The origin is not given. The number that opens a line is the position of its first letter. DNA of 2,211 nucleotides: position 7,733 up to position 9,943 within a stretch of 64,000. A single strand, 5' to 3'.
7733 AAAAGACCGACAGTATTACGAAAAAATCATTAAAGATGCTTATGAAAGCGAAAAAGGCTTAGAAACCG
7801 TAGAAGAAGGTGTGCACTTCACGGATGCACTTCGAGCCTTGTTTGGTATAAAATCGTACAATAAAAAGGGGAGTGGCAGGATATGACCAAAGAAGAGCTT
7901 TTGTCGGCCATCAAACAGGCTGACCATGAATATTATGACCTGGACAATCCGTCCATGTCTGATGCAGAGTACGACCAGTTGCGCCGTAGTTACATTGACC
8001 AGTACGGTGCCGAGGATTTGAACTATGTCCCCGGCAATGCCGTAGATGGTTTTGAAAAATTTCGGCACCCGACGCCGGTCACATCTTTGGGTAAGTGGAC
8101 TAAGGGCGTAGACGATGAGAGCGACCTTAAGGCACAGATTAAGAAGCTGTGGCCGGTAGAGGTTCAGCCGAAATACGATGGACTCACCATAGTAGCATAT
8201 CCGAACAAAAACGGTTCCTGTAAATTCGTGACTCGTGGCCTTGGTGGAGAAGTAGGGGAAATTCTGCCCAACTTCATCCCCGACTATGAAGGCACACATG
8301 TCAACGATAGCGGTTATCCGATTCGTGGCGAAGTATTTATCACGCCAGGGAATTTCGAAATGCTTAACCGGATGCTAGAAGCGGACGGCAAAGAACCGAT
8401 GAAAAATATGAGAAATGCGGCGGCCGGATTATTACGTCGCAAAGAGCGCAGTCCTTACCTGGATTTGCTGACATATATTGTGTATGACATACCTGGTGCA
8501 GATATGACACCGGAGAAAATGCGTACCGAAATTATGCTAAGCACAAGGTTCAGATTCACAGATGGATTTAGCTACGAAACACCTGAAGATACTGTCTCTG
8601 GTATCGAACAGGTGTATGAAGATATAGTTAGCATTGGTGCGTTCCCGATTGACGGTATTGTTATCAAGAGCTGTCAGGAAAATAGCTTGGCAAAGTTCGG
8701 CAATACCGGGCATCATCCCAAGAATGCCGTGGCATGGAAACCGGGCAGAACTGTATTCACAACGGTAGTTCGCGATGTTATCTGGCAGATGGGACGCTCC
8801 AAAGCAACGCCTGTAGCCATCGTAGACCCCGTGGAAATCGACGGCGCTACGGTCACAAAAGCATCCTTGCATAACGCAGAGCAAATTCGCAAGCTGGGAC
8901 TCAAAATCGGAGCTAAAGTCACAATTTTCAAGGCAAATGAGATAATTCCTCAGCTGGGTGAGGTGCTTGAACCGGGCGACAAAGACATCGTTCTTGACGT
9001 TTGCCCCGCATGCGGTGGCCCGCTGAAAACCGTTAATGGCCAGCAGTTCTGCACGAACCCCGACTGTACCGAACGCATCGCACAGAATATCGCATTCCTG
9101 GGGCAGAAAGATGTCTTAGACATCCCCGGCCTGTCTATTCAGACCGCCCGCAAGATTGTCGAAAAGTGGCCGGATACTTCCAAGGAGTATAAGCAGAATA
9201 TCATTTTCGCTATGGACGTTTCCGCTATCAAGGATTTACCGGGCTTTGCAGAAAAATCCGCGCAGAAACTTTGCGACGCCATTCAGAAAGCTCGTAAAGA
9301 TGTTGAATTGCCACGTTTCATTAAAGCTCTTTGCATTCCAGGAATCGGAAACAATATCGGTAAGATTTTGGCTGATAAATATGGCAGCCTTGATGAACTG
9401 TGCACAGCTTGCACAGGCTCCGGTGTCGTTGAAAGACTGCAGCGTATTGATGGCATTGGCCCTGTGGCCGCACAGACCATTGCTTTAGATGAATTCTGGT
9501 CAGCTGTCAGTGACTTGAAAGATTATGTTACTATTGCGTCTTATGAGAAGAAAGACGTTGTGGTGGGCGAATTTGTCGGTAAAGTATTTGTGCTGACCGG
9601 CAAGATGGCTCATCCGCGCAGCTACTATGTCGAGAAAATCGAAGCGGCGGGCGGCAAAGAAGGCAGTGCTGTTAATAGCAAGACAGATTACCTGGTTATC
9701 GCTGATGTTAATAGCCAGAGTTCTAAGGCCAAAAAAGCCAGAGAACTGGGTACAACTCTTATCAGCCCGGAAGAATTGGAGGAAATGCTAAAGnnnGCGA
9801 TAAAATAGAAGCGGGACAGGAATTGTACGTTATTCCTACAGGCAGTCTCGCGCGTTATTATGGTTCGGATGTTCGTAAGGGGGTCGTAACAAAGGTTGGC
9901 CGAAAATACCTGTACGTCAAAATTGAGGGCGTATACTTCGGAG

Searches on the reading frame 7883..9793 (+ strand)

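Call 60: search_protein_families(library=phrogs, proteins=[window:7883-9793:+], max_evalue=0.00001)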
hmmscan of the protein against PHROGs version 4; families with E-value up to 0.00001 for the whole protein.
window:7883-9793:+ (637 aa): 5 families
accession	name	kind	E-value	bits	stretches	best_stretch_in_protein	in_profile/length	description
phrog_3869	-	DNA, RNA and nucleotide metabolism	7.3e-122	409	1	4-635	10-652/656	NAD-dependent DNA ligase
phrog_3359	-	DNA, RNA and nucleotide metabolism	4.3e-37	129.1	1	8-360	6-321/325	NAD-dependent DNA ligase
phrog_3498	-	DNA, RNA and nucleotide metabolism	2e-25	91.1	1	373-635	8-252/256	NAD-dependent DNA ligase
phrog_3989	-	unknown function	1.5e-07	32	1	554-612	197-256/296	-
phrog_2561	-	DNA, RNA and nucleotide metabolism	4.5e-06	28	0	566-637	91-161/167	DNA ligase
